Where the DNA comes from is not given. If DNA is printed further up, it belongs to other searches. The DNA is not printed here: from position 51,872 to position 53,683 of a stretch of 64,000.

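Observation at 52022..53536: One-polypeptide AbiEi-like antitoxin domain fused to a class-II Fic AMPylase: candidate self-contained toxin-antitoxin / abortive-infection-type module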

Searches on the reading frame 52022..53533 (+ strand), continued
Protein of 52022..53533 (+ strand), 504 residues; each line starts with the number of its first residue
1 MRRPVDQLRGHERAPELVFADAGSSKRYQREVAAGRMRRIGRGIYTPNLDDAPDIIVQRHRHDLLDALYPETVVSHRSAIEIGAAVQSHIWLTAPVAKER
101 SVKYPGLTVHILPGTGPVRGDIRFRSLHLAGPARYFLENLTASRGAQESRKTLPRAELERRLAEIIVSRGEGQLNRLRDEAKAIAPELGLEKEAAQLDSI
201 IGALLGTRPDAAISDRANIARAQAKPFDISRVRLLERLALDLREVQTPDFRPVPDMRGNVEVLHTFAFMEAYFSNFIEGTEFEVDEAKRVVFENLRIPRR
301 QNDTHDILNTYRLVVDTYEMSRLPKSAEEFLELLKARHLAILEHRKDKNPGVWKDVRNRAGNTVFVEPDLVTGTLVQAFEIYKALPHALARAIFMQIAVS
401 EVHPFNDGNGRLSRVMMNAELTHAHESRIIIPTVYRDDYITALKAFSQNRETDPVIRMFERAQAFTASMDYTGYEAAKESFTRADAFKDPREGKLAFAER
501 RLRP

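Call 25: find_encoding_contigs(protein=P0041, flank=8000, max_places=2)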
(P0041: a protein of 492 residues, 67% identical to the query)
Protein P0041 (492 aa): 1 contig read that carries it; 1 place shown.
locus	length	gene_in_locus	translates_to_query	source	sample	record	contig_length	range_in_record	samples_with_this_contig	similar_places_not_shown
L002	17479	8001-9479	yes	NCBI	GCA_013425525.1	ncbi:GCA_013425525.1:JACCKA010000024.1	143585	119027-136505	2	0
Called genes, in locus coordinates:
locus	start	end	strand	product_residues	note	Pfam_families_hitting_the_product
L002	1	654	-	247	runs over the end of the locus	PF03309:Pan_kinase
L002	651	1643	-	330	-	PF08279:HTH_11, PF03099:BPL_LplA_LipB, PF02237:BPL_C (faint)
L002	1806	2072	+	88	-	-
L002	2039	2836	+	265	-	PF06167:Peptidase_M90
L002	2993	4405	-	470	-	PF26769:HAMP_PhoQ, PF02518:HATPase_c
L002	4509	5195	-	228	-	PF00072:Response_reg, PF00486:Trans_reg_C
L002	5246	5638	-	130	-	-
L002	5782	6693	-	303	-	PF19420:DDAH_eukar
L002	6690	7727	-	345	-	PF01207:Dus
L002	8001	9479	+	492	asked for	PF02661:Fic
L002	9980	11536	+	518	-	PF00753:Lactamase_B (faint)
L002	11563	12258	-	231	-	-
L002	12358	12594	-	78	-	-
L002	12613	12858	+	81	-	-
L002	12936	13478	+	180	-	PF14539:DUF4442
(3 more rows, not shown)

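Call 26: find_encoding_contigs(protein=P0061, flank=8000, max_places=2)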
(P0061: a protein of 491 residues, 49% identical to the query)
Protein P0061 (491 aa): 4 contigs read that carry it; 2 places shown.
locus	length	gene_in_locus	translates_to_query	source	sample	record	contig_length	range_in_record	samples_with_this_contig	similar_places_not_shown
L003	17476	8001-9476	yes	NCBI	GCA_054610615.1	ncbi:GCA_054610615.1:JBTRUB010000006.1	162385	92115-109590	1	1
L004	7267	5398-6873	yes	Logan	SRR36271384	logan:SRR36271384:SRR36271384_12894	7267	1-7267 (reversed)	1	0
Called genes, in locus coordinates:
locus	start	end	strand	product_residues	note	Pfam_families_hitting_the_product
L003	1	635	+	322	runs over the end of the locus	PF08843:AbiEii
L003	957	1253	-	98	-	PF05899:Cupin_3, PF07883:Cupin_2 (weak)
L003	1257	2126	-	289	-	PF03446:NAD_binding_2, PF03807:F420_oxidored, PF14833:NAD_binding_11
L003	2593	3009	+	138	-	PF02675:AdoMet_dc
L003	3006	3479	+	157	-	PF01862:PvlArgDC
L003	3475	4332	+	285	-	PF17284:Spermine_synt_N, PF01564:Spermine_synth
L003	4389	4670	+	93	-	-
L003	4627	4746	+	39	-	PF25212:HVO_A0114 (weak)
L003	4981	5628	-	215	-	-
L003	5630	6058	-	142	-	-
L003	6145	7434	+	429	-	PF01385:OrfB_IS605, PF07282:Cas12f1-like_TNB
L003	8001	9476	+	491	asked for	PF02661:Fic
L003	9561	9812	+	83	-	PF07282:Cas12f1-like_TNB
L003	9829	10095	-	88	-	PF07704:PSK_trans_fac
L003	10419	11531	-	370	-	PF00437:T2SSE, PF25199:nSTAND_NTPase5 (weak), PF13401:AAA_22 (weak)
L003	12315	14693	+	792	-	PF00989:PAS, PF13188:PAS_8, PF00989:PAS, PF08448:PAS_4, PF13188:PAS_8, PF13426:PAS_9, PF00512:HisKA, PF02518:HATPase_c, +2 more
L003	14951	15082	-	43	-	-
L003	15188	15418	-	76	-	-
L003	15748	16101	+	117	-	-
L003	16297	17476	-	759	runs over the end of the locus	PF08267:Meth_synt_1, PF01717:Meth_synt_2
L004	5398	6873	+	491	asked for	PF02661:Fic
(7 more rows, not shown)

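Call 27: find_encoding_contigs(protein=P0101, flank=8000, max_places=2)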
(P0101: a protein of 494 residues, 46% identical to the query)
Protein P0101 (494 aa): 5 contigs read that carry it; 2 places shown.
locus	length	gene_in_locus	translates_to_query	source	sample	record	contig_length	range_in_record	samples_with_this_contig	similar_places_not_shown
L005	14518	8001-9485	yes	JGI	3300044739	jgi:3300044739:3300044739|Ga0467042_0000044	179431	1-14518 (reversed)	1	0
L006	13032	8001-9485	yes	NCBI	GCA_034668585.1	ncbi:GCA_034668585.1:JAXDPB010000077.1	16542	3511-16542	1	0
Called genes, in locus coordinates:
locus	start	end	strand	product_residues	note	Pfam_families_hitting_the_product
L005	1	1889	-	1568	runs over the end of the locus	PF21075:GDH_ACT1, PF21073:GDH_HM1, PF21076:GDH_ACT2, PF21079:GDH_HM2 (weak), PF21077:GDH_ACT3, PF21078:GDH_HM3, PF05088:Bac_GDH_CD, PF21074:GDH_C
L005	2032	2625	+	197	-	PF00881:Nitroreductase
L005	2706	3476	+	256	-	PF00857:Isochorismatase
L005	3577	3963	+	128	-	PF01042:Ribonuc_L-PSP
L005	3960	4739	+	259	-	PF00561:Abhydrolase_1, PF12146:Hydrolase_4, PF12697:Abhydrolase_6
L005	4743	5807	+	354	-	PF00296:Bac_luciferase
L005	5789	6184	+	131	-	-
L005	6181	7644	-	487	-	-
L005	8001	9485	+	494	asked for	PF02661:Fic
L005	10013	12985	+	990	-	PF00413:Peptidase_M10 (faint), PF08548:Peptidase_M10_C, PF00353:HemolysinCabind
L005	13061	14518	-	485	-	?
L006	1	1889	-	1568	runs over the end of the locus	PF21075:GDH_ACT1, PF21073:GDH_HM1, PF21076:GDH_ACT2, PF21079:GDH_HM2 (weak), PF21077:GDH_ACT3, PF21078:GDH_HM3, PF05088:Bac_GDH_CD, PF21074:GDH_C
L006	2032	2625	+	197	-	PF00881:Nitroreductase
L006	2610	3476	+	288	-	PF00857:Isochorismatase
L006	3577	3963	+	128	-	PF01042:Ribonuc_L-PSP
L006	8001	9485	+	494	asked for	PF02661:Fic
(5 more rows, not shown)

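Call 28: fold_search(model_id=the predicted structure, library=pdb)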
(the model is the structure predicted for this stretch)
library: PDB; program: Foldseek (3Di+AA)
matches with E <= 10: 340; with E <= 0.001: 49
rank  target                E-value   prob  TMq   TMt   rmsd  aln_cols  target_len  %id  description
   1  4u0z_A                5.6e-10  1.00  0.38  0.58  14.9       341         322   18  Eukaryotic Fic Domain containing protein with bound APCPP (released 2014-12-10)
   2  4u0z_B                6.7e-10  1.00  0.37  0.57  14.8       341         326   18  Eukaryotic Fic Domain containing protein with bound APCPP (released 2014-12-10)
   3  4u0z_E                7.1e-10  1.00  0.37  0.57  15.0       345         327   18  Eukaryotic Fic Domain containing protein with bound APCPP (released 2014-12-10)
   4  4u0z_D                7.8e-10  1.00  0.37  0.57  15.1       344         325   17  Eukaryotic Fic Domain containing protein with bound APCPP (released 2014-12-10)
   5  4u0z_C                8.1e-10  1.00  0.38  0.57  14.8       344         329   18  Eukaryotic Fic Domain containing protein with bound APCPP (released 2014-12-10)
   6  4u0z_F                9.0e-10  1.00  0.38  0.58  15.0       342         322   18  Eukaryotic Fic Domain containing protein with bound APCPP (released 2014-12-10)
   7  6i7g_B                1.1e-09  1.00  0.39  0.56  15.5       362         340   15  Crystal structure of dimeric wild type FICD complexed with ATP (released 2019-09-25)
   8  4u0z_G                1.6e-09  1.00  0.38  0.58  14.9       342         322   18  Eukaryotic Fic Domain containing protein with bound APCPP (released 2014-12-10)
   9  6i7i                  1.8e-09  1.00  0.38  0.56  15.0       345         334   16  Crystal structure of dimeric FICD mutant K256A complexed with MgATP (released 2019-09-25)
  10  9yz5_A                2.4e-09  1.00  0.38  0.58  14.8       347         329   17  human FicD bound with farnesyl pyrophosphate (released 2026-02-25)
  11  4u0z_H                2.6e-09  1.00  0.38  0.58  14.9       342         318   19  Eukaryotic Fic Domain containing protein with bound APCPP (released 2014-12-10)
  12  4u04_B                2.7e-09  1.00  0.38  0.59  15.4       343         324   16  Structure of a eukaryotic fic domain containing protein (released 2014-12-10)
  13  4u04_A                3.0e-09  1.00  0.38  0.59  14.4       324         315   18  Structure of a eukaryotic fic domain containing protein (released 2014-12-10)
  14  7b7z_A                3.4e-09  1.00  0.38  0.56  14.8       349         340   17  DeAMPylation complex of monomeric FICD and AMPylated BiP (state 1) (released 2021-07-07)
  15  6i7l                  4.6e-09  1.00  0.40  0.58  11.5       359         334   16  Crystal structure of monomeric FICD mutant L258D complexed with MgAMP-PNP (released 2019-09-25)
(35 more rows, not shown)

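Call 30: find_encoding_contigs(protein=P0064, flank=8000, max_places=2)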
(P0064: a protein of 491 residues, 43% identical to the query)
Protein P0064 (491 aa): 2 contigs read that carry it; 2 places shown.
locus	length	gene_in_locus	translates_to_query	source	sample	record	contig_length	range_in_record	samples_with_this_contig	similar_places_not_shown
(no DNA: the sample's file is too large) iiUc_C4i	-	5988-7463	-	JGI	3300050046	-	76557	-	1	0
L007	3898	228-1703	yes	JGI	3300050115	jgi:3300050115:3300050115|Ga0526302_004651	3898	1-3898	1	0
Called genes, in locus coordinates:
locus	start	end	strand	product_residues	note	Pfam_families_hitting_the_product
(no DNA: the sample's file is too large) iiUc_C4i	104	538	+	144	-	PF00334:NDK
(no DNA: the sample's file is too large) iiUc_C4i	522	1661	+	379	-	PF21016:RlmN_N, PF04055:Radical_SAM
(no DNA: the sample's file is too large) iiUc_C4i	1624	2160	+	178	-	PF14559:TPR_19 (faint), PF07719:TPR_2 (faint), PF13428:TPR_14 (faint), PF13431:TPR_17 (faint), PF00515:TPR_1 (faint), PF13181:TPR_8 (faint), PF13432:TPR_16 (faint), PF13424:TPR_12 (weak)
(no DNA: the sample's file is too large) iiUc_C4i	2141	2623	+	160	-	PF13413:HTH_25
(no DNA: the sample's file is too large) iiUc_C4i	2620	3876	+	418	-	PF13393:tRNA-synt_His, PF00587:tRNA-synt_2b, PF03129:HGTP_anticodon (weak)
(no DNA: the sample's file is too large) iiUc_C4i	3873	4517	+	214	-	PF09976:TPR_21, PF07719:TPR_2 (faint)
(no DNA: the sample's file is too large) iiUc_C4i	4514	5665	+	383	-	-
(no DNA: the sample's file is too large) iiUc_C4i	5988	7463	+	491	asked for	PF02661:Fic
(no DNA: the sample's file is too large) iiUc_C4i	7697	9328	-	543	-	PF14849:YidC_periplas, PF02096:60KD_IMP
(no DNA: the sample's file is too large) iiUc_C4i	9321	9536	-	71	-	PF01809:YidD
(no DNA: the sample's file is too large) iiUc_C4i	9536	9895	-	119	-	PF00825:Ribonuclease_P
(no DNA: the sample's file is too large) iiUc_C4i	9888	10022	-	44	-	PF00468:Ribosomal_L34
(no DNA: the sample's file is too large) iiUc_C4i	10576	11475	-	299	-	PF27087:LRR_TMOD-LMOD (faint)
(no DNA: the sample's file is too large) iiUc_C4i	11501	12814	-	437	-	-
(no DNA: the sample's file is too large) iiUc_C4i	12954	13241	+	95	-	PF14706:Tnp_DNA_bind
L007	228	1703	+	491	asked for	PF02661:Fic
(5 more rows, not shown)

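Call 31: find_encoding_contigs(protein=P0075, flank=8000, max_places=2)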
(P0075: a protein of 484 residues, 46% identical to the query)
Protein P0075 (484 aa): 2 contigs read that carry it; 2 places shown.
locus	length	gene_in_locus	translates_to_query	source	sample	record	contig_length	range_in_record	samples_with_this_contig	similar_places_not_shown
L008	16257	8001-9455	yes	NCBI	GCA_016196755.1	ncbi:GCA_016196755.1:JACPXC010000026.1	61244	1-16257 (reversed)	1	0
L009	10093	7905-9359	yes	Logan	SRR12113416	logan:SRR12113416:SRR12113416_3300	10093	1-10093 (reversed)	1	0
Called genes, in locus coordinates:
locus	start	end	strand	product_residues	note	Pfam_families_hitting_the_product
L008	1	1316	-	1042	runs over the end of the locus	PF00873:ACR_tran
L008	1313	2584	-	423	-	PF02321:OEP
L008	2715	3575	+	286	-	PF11583:AurF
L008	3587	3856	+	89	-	-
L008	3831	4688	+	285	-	PF00587:tRNA-synt_2b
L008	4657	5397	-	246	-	PF01648:ACPS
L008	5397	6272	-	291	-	PF00132:Hexapep (weak), PF25087:GMPPB_C (faint), PF14602:Hexapep_2 (faint), PF25084:LbH_EIF2B (faint), PF00132:Hexapep (weak)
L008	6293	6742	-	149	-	PF10025:DUF2267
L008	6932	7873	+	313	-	-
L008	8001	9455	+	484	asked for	PF02661:Fic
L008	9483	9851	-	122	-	-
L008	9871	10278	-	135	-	PF12838:Fer4_7 (faint), PF13187:Fer4_9 (faint), PF13484:Fer4_16 (faint), PF14697:Fer4_21 (weak), PF13237:Fer4_10 (faint), PF12837:Fer4_6 (faint), PF00037:Fer4 (weak), PF12797:Fer4_2 (weak), +1 more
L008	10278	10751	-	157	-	PF08534:Redoxin, PF00578:AhpC-TSA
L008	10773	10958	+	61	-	-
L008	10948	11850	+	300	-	PF01370:Epimerase, PF08338:DUF1731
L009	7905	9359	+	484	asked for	PF02661:Fic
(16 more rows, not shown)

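Call 32: find_encoding_contigs(protein=P0112, flank=8000, max_places=3)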
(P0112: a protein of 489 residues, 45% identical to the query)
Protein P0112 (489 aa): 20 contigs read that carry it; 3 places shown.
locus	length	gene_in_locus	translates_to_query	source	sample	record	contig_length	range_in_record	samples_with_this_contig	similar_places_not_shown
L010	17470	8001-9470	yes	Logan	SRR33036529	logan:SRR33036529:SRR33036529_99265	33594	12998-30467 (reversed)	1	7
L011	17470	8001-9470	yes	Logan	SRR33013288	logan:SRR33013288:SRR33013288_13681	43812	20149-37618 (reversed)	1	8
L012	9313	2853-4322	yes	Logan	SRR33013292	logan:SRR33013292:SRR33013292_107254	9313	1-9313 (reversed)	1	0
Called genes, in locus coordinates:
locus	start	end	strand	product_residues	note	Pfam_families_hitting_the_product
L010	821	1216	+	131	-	-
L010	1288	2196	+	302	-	-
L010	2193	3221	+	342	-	PF00656:Peptidase_C14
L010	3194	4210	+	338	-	-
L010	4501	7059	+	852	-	PF12770:CHAT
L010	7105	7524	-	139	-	-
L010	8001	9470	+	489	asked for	PF02661:Fic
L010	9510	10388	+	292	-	PF00515:TPR_1 (faint), PF07719:TPR_2 (faint), PF13181:TPR_8 (faint), PF13424:TPR_12 (faint), PF13428:TPR_14 (faint)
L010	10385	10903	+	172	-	-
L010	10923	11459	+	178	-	PF08238:Sel1 (weak)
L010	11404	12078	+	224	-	PF08238:Sel1 (weak)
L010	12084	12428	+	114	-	-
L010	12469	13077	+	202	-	PF02698:DUF218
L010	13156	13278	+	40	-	-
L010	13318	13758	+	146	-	PF10127:RlaP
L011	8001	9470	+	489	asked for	PF02661:Fic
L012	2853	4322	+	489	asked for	PF02661:Fic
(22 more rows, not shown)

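Call 43: find_related_loci(query=A1, collection=genome_contigs, flank=4000)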
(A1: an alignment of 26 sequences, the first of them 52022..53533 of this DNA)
Query A1 (504 aa) in genome_contigs; peptide patterns used: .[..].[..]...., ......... (x = any residue, [..] = any of these).
600 stretches matched a pattern (row limit reached: there are more); 195 encode a relative of the query (tblastn E <= 1e-3); the best 80 are kept; 80 distinct loci.
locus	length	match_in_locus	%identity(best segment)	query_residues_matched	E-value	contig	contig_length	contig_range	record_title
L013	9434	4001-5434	41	16-495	3e-118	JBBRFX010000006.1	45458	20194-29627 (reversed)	MAG: Chitinophagales bacterium isolate Co_metawrap_2592 Cmw_2592_k141_12437921_length_45458_cov_20.9982, whole genome sh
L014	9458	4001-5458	40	16-503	2e-114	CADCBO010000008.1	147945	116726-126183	MAG: uncultured Bacteroidales bacterium isolate RUG14495 genome assembly, contig: RUG14495_asm_8, whole genome shotgun s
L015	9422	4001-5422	44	15-492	3e-114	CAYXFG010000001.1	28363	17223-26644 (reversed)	MAG TPA_asm: uncultured Holosporaceae bacterium isolate SRP298887_co1_353 genome assembly, contig: NODE_1369_length_2836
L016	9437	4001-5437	43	9-494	2e-111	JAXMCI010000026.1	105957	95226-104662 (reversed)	MAG: Dongiaceae bacterium isolate STL-PRO6 C1.220.fa-26, whole genome shotgun sequence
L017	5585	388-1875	38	13-500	1e-105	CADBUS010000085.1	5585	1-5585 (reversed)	MAG: uncultured Bacteroidia bacterium isolate RUG14315 genome assembly, contig: RUG14315_asm_85, whole genome shotgun se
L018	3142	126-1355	40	74-488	8e-87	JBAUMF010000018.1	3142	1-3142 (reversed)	MAG: Thiobacillaceae bacterium isolate MFD05637_ilm_asm_bin14 k127_131637, whole genome shotgun sequence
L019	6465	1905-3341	37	20-502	2e-84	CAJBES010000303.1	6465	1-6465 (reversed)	MAG: uncultured Opitutaceae bacterium isolate Loc090721-8-6m_bin-0008 genome assembly, contig: bin-0008:303/341, whole g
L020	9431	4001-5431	37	12-490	4e-84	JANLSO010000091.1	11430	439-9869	MAG: Thermoleophilia bacterium isolate OTE_25_metabat_349 OTE_25_k141_2424629, whole genome shotgun sequence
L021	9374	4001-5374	39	29-491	1e-96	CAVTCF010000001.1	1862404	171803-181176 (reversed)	MAG: uncultured beta proteobacterium isolate MFD01188.bin.1.7 genome assembly, contig: contig_14406, whole genome shotgu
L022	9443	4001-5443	40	13-495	5e-108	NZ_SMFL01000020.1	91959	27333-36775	Dyadobacter psychrotolerans strain AR-3-6 contig20, whole genome shotgun sequence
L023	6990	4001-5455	37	20-499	2e-90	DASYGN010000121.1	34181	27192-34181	MAG TPA_asm: Caulobacteraceae bacterium isolate SMAG_U4214 k141_368381, whole genome shotgun sequence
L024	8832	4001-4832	36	35-494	2e-22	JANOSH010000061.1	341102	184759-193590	MAG: Actinomycetes bacterium isolate VAR_4_concoct_295 VAR_4_k141_2344033, whole genome shotgun sequence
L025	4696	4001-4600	26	263-461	1e-11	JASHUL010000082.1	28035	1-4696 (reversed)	MAG: Thermoplasmata archaeon isolate JOPF178 JOPF_A141_contig_40469, whole genome shotgun sequence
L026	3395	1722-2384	25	272-496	5e-11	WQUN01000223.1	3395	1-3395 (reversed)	MAG: Bacillota bacterium isolate Cu122P5bin39 JGI20166J26741_11971974, whole genome shotgun sequence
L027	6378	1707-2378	27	251-462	3e-10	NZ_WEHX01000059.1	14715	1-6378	Sutterella seckii strain ASD393 NODE_59_length_14715_cov_170.262999, whole genome shotgun sequence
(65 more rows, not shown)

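Call 48: find_related_loci(query=window:52022-53533:+, collection=metagenome_contigs, flank=5000)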
Query window:52022-53533:+ (504 aa) in metagenome_contigs; peptide patterns used: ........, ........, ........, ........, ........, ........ (x = any residue, [..] = any of these).
176 stretches matched a pattern; 23 encode a relative of the query (tblastn E <= 1e-3); 23 distinct loci.
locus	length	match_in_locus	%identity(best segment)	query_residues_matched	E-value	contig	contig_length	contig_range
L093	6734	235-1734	78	3-502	0e+0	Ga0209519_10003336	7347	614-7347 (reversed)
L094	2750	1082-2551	80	13-502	0e+0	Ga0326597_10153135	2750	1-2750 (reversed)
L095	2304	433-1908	81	13-504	0e+0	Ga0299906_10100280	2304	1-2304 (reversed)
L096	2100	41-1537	76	4-502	0e+0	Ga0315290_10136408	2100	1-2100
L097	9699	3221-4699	77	12-504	0e+0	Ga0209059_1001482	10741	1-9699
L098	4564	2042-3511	77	13-502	0e+0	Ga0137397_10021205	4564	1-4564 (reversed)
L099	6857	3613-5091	76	12-504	0e+0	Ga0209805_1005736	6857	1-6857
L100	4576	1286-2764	76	12-504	0e+0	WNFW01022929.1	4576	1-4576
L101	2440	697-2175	76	12-504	0e+0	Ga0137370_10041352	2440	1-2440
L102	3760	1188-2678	64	4-501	0e+0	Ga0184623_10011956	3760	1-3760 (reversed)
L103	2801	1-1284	76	77-504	0e+0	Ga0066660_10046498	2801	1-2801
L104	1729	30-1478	66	16-501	0e+0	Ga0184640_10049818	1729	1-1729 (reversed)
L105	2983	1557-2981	66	12-487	0e+0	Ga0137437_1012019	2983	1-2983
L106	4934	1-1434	64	21-502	0e+0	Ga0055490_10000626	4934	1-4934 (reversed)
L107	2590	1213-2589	66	12-471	0e+0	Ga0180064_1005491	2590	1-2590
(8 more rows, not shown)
